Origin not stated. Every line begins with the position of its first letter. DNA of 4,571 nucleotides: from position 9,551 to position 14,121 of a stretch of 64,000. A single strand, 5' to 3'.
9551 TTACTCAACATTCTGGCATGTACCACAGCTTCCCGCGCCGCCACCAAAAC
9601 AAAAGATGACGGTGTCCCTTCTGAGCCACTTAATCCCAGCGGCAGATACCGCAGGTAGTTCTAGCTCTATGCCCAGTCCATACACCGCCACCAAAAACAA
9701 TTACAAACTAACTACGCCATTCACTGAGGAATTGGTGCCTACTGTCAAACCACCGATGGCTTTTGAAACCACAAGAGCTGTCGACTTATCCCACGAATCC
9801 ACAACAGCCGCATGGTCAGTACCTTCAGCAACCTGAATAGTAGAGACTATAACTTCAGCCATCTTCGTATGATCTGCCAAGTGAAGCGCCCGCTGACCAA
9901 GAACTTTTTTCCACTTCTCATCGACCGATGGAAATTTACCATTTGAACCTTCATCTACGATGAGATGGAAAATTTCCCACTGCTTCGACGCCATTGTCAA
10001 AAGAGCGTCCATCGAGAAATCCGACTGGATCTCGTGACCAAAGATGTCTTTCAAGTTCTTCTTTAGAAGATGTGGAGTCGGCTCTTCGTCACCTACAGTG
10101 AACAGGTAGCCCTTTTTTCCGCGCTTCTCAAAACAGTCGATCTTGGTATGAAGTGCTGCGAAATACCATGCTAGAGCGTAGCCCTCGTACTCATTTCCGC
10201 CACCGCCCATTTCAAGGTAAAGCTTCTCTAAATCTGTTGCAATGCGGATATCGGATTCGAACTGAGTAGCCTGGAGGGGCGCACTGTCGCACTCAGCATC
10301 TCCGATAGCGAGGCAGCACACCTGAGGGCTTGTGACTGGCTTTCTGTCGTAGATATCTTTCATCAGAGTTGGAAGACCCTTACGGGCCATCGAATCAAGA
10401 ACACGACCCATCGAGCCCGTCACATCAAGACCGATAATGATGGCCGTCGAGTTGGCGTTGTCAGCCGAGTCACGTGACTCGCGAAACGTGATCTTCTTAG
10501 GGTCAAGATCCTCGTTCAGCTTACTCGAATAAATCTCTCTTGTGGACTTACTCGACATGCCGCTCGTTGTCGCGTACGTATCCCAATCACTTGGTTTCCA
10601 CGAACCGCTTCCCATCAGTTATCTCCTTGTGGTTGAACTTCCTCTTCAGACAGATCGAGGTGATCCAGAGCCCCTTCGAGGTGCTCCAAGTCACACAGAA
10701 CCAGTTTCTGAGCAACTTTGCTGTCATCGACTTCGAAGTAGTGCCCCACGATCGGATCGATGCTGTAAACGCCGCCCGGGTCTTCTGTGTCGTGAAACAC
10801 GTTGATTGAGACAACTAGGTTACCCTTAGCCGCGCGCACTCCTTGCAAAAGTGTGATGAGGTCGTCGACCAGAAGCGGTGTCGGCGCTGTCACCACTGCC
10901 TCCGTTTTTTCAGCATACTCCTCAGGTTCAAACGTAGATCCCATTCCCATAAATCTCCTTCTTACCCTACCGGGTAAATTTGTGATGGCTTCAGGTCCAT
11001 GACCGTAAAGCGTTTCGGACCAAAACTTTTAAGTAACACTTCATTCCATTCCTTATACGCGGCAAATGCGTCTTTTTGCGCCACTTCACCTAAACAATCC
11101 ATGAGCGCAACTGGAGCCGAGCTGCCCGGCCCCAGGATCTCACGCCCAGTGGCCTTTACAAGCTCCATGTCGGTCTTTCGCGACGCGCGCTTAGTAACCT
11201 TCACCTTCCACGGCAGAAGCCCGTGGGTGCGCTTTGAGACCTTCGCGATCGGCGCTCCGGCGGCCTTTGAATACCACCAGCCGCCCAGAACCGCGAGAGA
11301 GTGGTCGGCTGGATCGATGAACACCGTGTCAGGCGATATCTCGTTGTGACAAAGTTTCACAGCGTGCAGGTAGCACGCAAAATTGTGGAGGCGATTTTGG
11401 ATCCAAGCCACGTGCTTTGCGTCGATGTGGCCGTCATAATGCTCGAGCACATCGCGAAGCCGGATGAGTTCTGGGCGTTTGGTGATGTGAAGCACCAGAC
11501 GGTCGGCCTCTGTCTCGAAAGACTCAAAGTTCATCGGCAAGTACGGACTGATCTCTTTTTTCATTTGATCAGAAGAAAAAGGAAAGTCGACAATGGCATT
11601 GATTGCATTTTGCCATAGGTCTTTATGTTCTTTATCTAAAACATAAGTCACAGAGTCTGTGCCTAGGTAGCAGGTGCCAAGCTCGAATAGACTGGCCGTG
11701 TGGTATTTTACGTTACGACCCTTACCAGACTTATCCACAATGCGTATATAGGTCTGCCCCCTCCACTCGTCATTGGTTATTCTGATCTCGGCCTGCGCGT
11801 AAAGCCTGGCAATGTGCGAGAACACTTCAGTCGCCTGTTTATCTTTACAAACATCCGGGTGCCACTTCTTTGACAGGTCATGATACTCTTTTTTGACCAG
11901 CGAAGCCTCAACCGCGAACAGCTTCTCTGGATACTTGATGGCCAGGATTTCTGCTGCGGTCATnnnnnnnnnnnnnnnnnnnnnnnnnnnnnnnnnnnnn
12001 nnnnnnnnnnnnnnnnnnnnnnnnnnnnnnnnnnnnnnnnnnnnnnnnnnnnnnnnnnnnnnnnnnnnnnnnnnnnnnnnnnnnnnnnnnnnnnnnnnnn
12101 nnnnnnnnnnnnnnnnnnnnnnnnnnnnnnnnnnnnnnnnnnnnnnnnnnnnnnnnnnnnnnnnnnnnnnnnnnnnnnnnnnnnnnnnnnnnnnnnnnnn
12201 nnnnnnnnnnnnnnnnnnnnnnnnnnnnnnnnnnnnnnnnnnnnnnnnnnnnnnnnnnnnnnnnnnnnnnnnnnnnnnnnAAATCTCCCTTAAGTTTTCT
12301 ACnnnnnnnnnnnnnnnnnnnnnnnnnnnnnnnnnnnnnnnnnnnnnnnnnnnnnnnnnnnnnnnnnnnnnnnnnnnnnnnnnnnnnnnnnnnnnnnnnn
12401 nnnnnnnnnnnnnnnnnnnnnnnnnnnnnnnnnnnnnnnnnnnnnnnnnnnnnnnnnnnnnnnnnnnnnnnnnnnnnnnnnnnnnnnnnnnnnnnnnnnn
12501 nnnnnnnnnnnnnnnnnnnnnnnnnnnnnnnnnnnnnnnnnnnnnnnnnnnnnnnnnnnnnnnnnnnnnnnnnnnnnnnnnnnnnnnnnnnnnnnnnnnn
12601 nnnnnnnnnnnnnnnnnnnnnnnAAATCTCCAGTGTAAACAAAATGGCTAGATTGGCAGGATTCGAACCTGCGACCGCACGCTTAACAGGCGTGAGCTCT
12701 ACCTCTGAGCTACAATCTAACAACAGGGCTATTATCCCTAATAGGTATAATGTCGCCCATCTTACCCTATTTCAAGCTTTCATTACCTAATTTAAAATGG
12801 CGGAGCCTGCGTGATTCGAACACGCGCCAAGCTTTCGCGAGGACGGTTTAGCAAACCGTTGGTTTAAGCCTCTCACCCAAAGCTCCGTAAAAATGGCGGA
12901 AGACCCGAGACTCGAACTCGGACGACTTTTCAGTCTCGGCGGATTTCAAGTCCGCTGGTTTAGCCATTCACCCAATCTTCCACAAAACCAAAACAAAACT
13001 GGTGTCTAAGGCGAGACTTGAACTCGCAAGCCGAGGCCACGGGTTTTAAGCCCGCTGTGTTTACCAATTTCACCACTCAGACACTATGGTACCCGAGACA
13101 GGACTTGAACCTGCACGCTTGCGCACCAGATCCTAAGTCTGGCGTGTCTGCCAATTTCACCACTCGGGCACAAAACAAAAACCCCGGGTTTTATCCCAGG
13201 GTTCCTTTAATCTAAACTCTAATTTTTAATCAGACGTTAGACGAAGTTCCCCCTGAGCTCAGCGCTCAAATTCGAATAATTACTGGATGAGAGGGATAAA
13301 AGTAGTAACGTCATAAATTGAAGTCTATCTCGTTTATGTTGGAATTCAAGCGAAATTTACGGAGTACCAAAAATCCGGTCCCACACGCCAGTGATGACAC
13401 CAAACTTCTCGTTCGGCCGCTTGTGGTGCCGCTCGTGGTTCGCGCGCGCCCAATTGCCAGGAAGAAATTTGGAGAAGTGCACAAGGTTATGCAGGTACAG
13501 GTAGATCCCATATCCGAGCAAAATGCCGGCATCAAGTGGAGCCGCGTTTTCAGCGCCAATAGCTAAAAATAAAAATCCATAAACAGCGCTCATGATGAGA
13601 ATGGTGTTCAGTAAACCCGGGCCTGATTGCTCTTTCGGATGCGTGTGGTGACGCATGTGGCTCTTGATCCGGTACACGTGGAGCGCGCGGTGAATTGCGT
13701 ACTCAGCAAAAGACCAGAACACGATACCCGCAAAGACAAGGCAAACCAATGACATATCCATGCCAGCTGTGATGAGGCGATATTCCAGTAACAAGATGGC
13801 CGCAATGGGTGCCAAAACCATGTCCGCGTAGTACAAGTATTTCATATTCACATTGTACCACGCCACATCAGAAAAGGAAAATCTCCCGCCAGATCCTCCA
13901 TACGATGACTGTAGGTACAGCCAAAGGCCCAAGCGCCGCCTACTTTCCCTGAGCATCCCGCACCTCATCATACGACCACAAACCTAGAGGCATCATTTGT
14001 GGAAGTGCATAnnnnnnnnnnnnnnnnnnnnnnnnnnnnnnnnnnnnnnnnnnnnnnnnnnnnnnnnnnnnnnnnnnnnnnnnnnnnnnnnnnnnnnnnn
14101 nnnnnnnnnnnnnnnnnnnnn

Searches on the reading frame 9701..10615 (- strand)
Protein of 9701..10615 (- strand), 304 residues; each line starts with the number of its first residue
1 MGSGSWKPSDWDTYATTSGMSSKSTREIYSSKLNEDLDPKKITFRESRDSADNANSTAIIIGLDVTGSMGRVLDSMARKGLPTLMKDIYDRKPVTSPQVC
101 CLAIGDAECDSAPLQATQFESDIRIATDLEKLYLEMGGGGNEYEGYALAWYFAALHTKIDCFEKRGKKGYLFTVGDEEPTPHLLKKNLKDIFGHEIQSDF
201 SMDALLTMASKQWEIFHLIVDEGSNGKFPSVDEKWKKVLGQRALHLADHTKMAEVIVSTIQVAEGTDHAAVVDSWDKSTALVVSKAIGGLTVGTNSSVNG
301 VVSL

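Call 9: search_protein_families(library=phrogs, proteins=[window:9701-10615:-], max_evalue=0.001)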
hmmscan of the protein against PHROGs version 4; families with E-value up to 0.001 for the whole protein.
window:9701-10615:- (304 aa): 1 family
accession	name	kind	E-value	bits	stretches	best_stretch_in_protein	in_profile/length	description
phrog_2971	-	unknown function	2.8e-46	159.3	1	1-266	13-295/352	-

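Call 29: search_protein_families(library=pfam, proteins=[window:9701-10615:-], max_evalue=0.01)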
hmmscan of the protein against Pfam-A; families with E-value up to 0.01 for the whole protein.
window:9701-10615:- (304 aa): 0 families

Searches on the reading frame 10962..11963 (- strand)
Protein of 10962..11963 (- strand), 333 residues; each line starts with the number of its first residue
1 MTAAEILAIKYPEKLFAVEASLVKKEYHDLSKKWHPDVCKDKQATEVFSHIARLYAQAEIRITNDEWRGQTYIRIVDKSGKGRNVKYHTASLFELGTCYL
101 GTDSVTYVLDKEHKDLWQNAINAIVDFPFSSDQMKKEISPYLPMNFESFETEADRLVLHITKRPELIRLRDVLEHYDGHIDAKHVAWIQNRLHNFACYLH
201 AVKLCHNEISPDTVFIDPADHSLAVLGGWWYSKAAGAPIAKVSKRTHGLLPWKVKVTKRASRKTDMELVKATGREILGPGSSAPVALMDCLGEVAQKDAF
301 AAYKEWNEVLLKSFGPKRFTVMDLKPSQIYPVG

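Call 9: search_protein_families(library=phrogs, proteins=[window:10962-11963:-], max_evalue=0.001)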
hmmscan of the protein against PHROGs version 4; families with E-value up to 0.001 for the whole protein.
window:10962-11963:- (333 aa): 1 family
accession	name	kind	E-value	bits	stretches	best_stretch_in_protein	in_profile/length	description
phrog_3043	-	other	1.2e-06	29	1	175-233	194-251/376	kinase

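Call 29: search_protein_families(library=pfam, proteins=[window:10962-11963:-], max_evalue=0.01)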
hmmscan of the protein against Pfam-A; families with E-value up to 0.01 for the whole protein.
window:10962-11963:- (333 aa): 1 family
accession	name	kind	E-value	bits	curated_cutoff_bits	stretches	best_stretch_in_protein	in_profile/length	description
PF00226.36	DnaJ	-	9.9e-07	29.2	27.8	1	21-55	15-50/63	DnaJ domain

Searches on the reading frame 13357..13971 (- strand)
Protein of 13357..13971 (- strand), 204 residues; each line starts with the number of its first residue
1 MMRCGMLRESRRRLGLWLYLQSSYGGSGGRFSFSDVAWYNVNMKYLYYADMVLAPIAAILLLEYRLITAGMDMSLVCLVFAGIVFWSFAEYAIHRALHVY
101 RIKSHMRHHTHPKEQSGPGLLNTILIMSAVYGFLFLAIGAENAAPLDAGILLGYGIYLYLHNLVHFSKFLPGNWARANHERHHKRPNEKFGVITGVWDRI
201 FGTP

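Call 29: search_protein_families(library=pfam, proteins=[window:13357-13971:-], max_evalue=0.01)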
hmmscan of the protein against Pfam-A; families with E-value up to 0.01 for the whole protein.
window:13357-13971:- (204 aa): 1 family
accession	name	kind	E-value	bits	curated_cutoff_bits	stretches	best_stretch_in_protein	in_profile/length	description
PF04116.19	FA_hydroxylase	-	2.1e-16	60.9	31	1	80-203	2-132/132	Fatty acid hydroxylase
